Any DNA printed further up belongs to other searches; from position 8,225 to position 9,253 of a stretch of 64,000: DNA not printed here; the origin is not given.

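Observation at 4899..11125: Arn-like lipid-carrier glycan modification operon built on GDP-6-deoxyhexose chemistry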

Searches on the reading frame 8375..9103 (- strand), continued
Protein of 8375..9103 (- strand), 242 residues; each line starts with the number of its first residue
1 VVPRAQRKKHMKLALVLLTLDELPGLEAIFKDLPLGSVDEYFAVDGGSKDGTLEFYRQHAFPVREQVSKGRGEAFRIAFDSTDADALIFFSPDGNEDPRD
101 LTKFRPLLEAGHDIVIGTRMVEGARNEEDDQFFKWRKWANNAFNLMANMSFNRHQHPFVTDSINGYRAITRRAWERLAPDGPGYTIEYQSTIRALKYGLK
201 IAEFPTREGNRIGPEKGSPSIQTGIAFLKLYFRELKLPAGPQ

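Call 58: find_encoding_contigs(protein=P0243, flank=8000, max_places=1)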
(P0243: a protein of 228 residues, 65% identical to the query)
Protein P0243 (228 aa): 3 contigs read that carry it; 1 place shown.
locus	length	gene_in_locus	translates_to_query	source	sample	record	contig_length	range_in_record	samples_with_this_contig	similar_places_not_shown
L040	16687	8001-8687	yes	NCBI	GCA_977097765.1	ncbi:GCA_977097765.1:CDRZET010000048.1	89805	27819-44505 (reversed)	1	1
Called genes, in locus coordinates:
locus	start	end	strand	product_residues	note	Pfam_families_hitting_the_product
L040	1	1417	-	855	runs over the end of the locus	PF00092:VWA, PF13519:VWA_2, PF13768:VWA_3, PF07090:GATase1_like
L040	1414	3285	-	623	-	-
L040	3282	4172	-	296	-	PF01882:DUF58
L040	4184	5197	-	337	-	PF00493:MCM (weak), PF20030:bpMoxR, PF05496:RuvB_N (weak), PF07726:AAA_3, PF07728:AAA_5, PF00004:AAA, PF17863:AAA_lid_2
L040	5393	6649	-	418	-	PF03448:MgtE_N (faint), PF00571:CBS (weak), PF01769:MgtE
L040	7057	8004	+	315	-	PF01370:Epimerase, PF04321:RmlD_sub_bind (weak), PF16363:GDP_Man_Dehyd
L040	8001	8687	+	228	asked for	PF00535:Glycos_transf_2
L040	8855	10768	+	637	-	PF01041:DegT_DnrJ_EryC1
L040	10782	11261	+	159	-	-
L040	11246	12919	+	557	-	-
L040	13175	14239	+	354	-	PF00586:AIRS, PF02769:AIRS_C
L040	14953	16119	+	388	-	PF04577:Glyco_transf_61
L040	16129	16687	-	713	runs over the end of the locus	-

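Call 63: predict_structure(alignment_id=A4)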
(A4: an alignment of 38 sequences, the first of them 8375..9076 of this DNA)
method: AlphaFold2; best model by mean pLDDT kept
length: 233 residues; sequences in the alignment: 38
mean_pLDDT: 92.9   pTM: 0.90
mean pLDDT of the five models: 92.9, 92.7, 91.8, 91.8, 90.5
residues with pLDDT >= 90: 186; 70-90: 38; 50-70: 8; < 50: 1
segments of 3 or more residues with pLDDT < 50: none
pLDDT, mean of each block of 10 residues (from residue 1): 97 96 98 97 98 94 93 98 94 98 97 92 90 95 89 92 96 89 94 95 72 90 92 57
secondary structure, 60 per line:
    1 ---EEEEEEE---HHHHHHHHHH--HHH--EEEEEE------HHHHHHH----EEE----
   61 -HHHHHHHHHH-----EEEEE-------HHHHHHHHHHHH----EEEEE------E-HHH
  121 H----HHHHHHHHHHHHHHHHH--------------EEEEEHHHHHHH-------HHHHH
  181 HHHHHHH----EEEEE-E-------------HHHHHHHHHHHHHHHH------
elements in order: E4-10 H14-23 E31-36 H43-49 E54-56 H62-71 E77-81 H89-100 E105-109 H118-121 H126-142 E157-161 H162-168 H176-187 E192-196 H212-227
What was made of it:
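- On Polyprenyl-phosphate glycosyltransferases (DPM1/GtrB/ArnC-type GT2): Amphipathic helices at 126-142 and 212-227 exist in the model (call 63).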

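Call 65: fold_search(model_id=the predicted structure, library=pdb)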
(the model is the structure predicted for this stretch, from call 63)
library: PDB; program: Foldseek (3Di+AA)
matches with E <= 10: 1107; with E <= 0.001: 166
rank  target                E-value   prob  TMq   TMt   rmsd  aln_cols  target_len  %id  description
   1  5mlz                  8.1e-13  1.00  0.77  0.52   3.0       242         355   21  Dolichyl phosphate mannose synthase in complex with GDP and Mg2+ (released 2017-08-09)
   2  9ep0                  1.5e-12  1.00  0.74  0.52   3.4       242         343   20  Dolichyl phosphate mannose synthase in complex with donor (GDP-Man) and traces of acceptor (Dol55P) and product (Dol55P- (released 2025-10-01)
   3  5mm1                  1.3e-11  1.00  0.73  0.51   3.6       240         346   22  Dolichyl phosphate mannose synthase in complex with GDP and dolichyl phosphate mannose (released 2017-08-09)
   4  9b77_A                2.2e-11  1.00  0.70  0.54   3.6       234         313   15  Cryo-EM Structure of the Glycosyltransferase ArnC from Salmonella enterica in the Apo State Determined on Krios micros (released 2025-02-05)
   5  8vxh_A                2.7e-11  1.00  0.68  0.52   4.1       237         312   16  Cryo-EM Structure of the Glycosyltransferase ArnC from Salmonella enterica in the Apo State Determined on Talos Arctic (released 2025-02-05)
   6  5jqx_B                6.1e-11  1.00  0.71  0.60   4.6       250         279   22  Crystal structure of glucosyl-3-phosphoglycerate synthase from Mycobacterium tuberculosis in complex with phosphoglyce (released 2017-05-24)
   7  5jt0                  6.1e-11  1.00  0.71  0.61   4.5       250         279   21  Crystal structure of glucosyl-3-phosphoglycerate synthase from Mycobacterium tuberculosis in complex with Mn2+, uridine- (released 2017-05-24)
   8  4y6n                  6.5e-11  1.00  0.73  0.61   4.0       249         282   21  Crystal structure of glucosyl-3-phosphoglycerate synthase from Mycobacterium tuberculosis in complex with Mn2+, uridine- (released 2015-07-15)
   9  5jqx_C                7.4e-11  1.00  0.71  0.60   4.6       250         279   22  Crystal structure of glucosyl-3-phosphoglycerate synthase from Mycobacterium tuberculosis in complex with phosphoglyce (released 2017-05-24)
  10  5jud                  7.9e-11  1.00  0.72  0.62   4.1       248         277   21  Crystal structure of glucosyl-3-phosphoglycerate synthase from Mycobacterium tuberculosis in complex with uridine-diphos (released 2017-05-24)
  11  4y6u                  1.0e-10  1.00  0.72  0.61   4.0       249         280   21  Mycobacterial protein (released 2015-07-15)
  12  5jsx                  1.0e-10  1.00  0.72  0.60   4.5       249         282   22  Crystal structure of glucosyl-3-phosphoglycerate synthase from Mycobacterium tuberculosis in complex with Mn2+ and uridi (released 2017-05-24)
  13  5jqx_A                1.3e-10  1.00  0.71  0.60   4.2       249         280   19  Crystal structure of glucosyl-3-phosphoglycerate synthase from Mycobacterium tuberculosis in complex with phosphoglyce (released 2017-05-24)
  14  4dec                  1.6e-10  1.00  0.73  0.61   4.0       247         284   22  Crystal structure of glucosyl-3-phosphoglycerate synthase from Mycobacterium tuberculosis in complex with Mn2+, uridine- (released 2012-06-06)
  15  4y7f                  2.1e-10  1.00  0.72  0.61   4.0       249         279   21  Crystal structure of glucosyl-3-phosphoglycerate synthase from Mycobacterium tuberculosis in complex with Mn2+, uridine- (released 2015-07-15)
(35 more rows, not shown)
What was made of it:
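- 8375..9073 (-): Small soluble GT2 (232 aa, no TM helix), predicted polyprenyl-phosphate : NDP-dideoxyhexose glycosyltransferase ('GT2s'). AlphaFold pLDDT is 92.9; the Foldseek top hit is DPMS 5mlz (E 8e-13, TM 0.77), then ArnC, GpgS and GtrB (calls 63, 65).
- On Polyprenyl-phosphate glycosyltransferases (DPM1/GtrB/ArnC-type GT2): The Foldseek top hits are DPMS (TM 0.77) and ArnC (call 65). Needs an in vitro assay with C55-P. GpgS, which uses a soluble acceptor, is a near-equal structural neighbour (call 65).
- GT2s is structurally almost as close to GpgS, which uses a soluble acceptor, as to ArnC (call 65). Foldseek places GpgS (E 6e-11, TM 0.71-0.73) and mannosylglycerate synthase among the top structural neighbours (call 65).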

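Call 88: search_solved_structures(query=A4, max_evalue=0.001, show_alignments=3)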
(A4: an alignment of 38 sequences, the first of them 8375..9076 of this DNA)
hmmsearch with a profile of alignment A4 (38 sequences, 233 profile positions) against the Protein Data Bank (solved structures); distinct sequences matched with E-value up to 0.001: 7.
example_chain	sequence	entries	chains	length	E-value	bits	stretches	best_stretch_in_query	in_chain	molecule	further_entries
5mlz_A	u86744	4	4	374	1.3e-15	60.6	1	1-197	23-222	Dolichol monophosphate mannose synthase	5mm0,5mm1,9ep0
5ekp_C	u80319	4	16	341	8.3e-06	28.5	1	2-114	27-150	Uncharacterized glycosyltransferase sll0501 | Glycosyltransferase sll0501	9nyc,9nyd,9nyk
5eke_A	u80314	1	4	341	8.4e-06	28.5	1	2-114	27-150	Uncharacterized glycosyltransferase sll0501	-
9nye_A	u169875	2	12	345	8.5e-06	28.5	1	2-114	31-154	Glycosyltransferase sll0501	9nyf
9bhc_C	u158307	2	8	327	0.00029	23.5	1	2-110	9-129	Undecaprenyl-phosphate 4-deoxy-4-formamido-L-arabinose transferase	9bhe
8vxh_A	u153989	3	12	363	0.00036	23.2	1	2-110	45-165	Undecaprenyl-phosphate 4-deoxy-4-formamido-L-arabinose transferase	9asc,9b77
9hwj_A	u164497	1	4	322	0.0005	22.7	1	2-110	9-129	Undecaprenyl-phosphate 4-deoxy-4-formamido-L-arabinose transferase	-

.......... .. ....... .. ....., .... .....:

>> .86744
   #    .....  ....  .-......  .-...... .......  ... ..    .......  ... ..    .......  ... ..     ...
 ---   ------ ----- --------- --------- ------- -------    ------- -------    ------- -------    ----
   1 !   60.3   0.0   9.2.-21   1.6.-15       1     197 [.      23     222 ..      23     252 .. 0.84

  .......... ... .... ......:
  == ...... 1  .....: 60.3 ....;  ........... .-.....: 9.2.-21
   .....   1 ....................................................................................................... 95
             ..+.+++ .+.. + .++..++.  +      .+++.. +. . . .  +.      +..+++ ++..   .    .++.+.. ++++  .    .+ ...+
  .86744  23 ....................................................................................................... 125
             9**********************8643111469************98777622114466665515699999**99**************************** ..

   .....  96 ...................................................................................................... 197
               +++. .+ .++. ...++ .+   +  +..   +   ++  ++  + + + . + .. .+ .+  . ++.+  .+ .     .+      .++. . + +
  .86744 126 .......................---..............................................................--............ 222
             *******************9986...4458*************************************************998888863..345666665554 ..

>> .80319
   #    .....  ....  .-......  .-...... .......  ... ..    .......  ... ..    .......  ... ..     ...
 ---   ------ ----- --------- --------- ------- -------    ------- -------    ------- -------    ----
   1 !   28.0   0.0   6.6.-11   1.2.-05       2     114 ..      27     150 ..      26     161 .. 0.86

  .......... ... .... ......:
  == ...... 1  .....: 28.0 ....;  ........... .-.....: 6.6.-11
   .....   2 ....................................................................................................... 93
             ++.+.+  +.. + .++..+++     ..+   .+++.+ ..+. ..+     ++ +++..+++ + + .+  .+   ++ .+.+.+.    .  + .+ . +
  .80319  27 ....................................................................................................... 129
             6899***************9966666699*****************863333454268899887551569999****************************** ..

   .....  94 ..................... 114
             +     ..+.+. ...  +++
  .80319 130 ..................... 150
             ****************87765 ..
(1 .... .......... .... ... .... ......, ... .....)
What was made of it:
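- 8375..9073 (-): With the family profile, the only PDB sequence hits are DPMS 1.3e-15, GtrB 8e-6 and ArnC 3e-4 (call 88).
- On Polyprenyl-phosphate glycosyltransferases (DPM1/GtrB/ArnC-type GT2): With the family profile the only PDB sequence hits are DPMS 1.3e-15, GtrB 8e-6 and ArnC 3e-4 (call 88).
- Closest known: Arn pathway. Same: ArnC is among the few PDB sequence and structure relatives of the GT2 (calls 65, 88).
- Closest known: Gtr three-component systems. Same: GtrB is a PDB relative of the GT2 (calls 65, 88).
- GT2: the profile search of PDB sequences returns only polyprenyl-phosphate GTs (call 88). Every PDB sequence relative of the GT2s profile is a polyprenyl-phosphate GT (call 88). 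No GpgS or MGS hit appears at the sequence-profile level; only DPMS, GtrB and ArnC do (call 88).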
